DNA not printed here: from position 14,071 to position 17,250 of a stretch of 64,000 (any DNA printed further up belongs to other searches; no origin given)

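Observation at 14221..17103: Soluble 960-aa LonB paralog with a giant insertion and a Walker B Glu-to-Ser change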

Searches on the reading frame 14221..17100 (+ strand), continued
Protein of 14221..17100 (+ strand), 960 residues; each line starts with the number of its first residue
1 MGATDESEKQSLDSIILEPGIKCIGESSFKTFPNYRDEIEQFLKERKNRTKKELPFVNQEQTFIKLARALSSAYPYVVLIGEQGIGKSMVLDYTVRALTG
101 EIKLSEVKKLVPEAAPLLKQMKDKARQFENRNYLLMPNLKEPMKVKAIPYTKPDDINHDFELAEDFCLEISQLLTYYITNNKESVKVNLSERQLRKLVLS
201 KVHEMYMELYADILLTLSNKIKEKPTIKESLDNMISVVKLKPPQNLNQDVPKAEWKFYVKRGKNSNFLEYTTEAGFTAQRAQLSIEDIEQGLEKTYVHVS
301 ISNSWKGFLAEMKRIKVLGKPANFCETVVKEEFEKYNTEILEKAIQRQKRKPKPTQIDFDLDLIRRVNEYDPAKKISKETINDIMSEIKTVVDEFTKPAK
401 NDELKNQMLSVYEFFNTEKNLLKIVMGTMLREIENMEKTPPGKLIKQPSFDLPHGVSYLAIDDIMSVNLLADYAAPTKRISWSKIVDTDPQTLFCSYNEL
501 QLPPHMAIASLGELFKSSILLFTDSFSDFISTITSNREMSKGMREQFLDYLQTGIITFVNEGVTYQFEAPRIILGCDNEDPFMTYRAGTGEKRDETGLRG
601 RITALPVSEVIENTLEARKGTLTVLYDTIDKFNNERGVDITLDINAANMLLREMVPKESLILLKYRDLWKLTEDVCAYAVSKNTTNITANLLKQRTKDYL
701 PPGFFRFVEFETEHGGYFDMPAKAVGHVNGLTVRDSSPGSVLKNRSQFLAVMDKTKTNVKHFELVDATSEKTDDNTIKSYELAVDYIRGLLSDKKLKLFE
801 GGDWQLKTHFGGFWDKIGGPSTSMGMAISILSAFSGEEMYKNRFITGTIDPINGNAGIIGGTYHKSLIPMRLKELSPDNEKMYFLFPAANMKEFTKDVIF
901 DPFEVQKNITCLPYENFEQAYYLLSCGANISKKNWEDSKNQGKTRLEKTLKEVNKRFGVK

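Call 52: list_cluster_members(proteins=[P0002, P0003, P0006, P0012, P0020, P0027, P0040, P0048, P0071, P0078])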
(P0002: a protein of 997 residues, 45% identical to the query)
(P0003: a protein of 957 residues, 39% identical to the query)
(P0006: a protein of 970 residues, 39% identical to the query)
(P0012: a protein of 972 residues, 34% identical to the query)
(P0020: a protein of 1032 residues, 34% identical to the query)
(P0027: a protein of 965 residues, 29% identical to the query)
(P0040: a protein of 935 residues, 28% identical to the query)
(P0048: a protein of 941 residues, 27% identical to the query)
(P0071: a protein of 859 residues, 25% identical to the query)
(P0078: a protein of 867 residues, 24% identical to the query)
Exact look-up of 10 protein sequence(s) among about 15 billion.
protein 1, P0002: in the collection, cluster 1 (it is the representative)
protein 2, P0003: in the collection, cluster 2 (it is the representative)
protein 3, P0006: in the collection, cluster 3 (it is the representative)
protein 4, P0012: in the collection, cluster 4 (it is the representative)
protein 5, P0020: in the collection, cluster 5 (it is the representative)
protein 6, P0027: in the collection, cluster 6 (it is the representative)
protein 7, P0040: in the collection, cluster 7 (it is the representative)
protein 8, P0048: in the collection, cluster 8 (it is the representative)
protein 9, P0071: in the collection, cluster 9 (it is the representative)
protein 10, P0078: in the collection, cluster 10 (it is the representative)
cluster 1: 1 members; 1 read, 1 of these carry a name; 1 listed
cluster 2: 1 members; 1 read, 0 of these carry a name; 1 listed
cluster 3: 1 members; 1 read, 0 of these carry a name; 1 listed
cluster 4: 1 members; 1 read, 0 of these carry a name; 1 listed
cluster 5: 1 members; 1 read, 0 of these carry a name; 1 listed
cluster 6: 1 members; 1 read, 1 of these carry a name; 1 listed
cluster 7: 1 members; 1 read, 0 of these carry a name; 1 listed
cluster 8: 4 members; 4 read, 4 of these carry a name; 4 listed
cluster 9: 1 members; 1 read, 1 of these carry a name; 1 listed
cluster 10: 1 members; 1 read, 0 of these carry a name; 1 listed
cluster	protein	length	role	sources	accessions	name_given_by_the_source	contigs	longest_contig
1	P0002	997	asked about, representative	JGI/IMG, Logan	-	hypothetical protein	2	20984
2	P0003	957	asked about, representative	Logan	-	-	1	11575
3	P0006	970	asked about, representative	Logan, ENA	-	-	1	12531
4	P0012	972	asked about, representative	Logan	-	-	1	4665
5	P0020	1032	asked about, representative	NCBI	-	-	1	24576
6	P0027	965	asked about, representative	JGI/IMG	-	hypothetical protein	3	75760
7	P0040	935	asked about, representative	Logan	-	-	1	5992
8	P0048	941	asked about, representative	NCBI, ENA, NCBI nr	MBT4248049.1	hypothetical protein HOD83_00460 [Candidatus Woesearchaeota archaeon] | hypothetical protein [Candidatus Woesearchaeota archaeon]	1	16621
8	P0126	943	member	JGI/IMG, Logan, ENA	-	hypothetical protein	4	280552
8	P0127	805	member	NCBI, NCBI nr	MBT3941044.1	hypothetical protein HOF46_03390, partial [Candidatus Woesearchaeota archaeon] | hypothetical protein [Candidatus Woesearchaeota archaeon]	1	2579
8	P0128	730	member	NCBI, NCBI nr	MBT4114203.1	hypothetical protein HOE41_01015, partial [Candidatus Woesearchaeota archaeon] | hypothetical protein [Candidatus Woesearchaeota archaeon]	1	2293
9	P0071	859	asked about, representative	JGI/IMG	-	hypothetical protein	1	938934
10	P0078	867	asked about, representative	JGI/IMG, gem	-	-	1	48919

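Call 65: search_protein_families(library=phrogs, proteins=[window:14221-17100:+], max_evalue=0.01)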
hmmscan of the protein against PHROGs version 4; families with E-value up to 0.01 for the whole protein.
window:14221-17100:+ (960 aa): 0 families

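Call 71: find_related_loci(query=A2, collection=viral_contigs, flank=5000)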
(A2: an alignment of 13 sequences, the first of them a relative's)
Query A2 (960 aa) in viral_contigs; peptide patterns used: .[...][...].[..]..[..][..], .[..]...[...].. (x = any residue, [..] = any of these).
381 stretches matched a pattern, but none encodes a relative of the query by tblastn (E <= 1e-3).

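Call 72: find_related_loci(query=A2, collection=metagenome_contigs, flank=6000)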
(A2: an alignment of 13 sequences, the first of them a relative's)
Query A2 (960 aa) in metagenome_contigs; peptide patterns used: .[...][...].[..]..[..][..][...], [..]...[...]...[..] (x = any residue, [..] = any of these).
600 stretches matched a pattern (row limit reached: there are more); 4 encode a relative of the query (tblastn E <= 1e-3); 4 distinct loci.
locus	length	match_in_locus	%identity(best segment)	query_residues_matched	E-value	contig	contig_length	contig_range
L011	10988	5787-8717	38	17-957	0e+0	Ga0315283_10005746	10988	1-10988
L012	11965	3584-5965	32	20-957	7e-65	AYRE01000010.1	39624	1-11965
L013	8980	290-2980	25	53-953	3e-40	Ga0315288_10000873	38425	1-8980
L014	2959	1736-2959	28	9-421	4e-40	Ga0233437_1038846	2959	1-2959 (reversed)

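Call 73: find_encoding_contigs(protein=P0027, flank=6000, max_places=2)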
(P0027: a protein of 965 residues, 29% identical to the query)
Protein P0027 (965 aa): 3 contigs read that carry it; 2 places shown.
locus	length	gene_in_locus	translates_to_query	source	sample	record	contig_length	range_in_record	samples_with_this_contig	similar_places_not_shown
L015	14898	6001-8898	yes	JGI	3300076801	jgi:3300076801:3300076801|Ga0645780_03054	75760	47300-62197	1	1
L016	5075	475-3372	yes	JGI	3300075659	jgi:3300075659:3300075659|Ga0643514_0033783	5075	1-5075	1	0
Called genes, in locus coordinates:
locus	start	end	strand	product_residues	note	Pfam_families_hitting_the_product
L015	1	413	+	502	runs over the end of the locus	PF00989:PAS, PF08448:PAS_4, PF08447:PAS_3, PF00989:PAS, PF08448:PAS_4, PF08447:PAS_3, PF13426:PAS_9, PF07536:HWE_HK, +5 more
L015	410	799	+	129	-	PF00072:Response_reg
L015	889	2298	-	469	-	PF13271:DUF4062, PF25872:HTH_77 (faint)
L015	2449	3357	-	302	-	-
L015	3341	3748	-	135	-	-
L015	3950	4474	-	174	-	PF00210:Ferritin, PF02915:Rubrerythrin (faint)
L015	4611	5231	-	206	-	PF02001:DUF134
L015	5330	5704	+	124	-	-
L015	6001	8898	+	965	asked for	-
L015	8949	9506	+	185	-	PF04252:SFM1-like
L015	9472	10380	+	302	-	PF00149:Metallophos, PF12850:Metallophos_2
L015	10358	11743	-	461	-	PF04107:GCS2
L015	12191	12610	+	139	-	-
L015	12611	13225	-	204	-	-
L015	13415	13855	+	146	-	-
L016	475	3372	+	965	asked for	-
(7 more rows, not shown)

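Call 74: find_encoding_contigs(protein=P0071, flank=6000, max_places=2)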
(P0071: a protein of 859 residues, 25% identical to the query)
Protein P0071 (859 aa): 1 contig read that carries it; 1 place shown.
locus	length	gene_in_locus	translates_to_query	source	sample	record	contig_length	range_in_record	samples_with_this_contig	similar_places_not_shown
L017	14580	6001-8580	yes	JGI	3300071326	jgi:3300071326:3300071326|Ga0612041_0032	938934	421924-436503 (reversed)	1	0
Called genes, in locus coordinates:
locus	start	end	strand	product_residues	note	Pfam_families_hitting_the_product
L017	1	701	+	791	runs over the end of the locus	PF00437:T2SSE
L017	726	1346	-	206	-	-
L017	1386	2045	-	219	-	-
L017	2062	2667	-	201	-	-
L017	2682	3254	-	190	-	-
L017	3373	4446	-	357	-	PF00723:Glyco_hydro_15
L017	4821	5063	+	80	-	-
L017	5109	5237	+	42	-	-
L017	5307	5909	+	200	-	PF00149:Metallophos, PF12850:Metallophos_2, PF14582:Metallophos_3 (faint)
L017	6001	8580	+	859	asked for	PF05362:Lon_C (weak)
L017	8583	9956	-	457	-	PF07690:MFS_1, PF12832:MFS_1_like, PF13347:MFS_2 (weak), PF07690:MFS_1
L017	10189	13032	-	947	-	PF00521:DNA_topoisoIV, PF03989:DNA_gyraseA_C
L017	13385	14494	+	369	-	-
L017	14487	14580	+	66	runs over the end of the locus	-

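Call 75: find_encoding_contigs(protein=P0048, flank=6000, max_places=2)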
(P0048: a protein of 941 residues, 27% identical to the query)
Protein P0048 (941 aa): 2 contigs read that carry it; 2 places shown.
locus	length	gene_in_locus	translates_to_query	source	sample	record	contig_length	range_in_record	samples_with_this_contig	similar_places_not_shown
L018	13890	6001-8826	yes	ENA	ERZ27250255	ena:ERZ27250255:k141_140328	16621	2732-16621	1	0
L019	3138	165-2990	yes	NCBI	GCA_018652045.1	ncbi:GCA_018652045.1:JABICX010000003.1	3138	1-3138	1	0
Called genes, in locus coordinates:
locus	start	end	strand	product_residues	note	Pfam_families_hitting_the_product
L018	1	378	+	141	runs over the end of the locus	PF13412:HTH_24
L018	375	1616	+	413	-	PF00152:tRNA-synt_2 (faint), PF13393:tRNA-synt_His, PF00587:tRNA-synt_2b (weak), PF03129:HGTP_anticodon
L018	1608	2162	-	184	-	PF07690:MFS_1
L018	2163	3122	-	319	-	PF01544:CorA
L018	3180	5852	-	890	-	PF00133:tRNA-synt_1, PF01406:tRNA-synt_1e (faint), PF09334:tRNA-synt_1g, PF13603:tRNA-synt_1_2, PF00133:tRNA-synt_1, PF08264:Anticodon_1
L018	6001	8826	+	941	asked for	-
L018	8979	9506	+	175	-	PF13238:AAA_18, PF13671:AAA_33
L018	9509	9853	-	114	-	-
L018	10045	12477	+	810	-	PF00932:LTD, PF10633:NPCBM_assoc (faint)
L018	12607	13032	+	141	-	-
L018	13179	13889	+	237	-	?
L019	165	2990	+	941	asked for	-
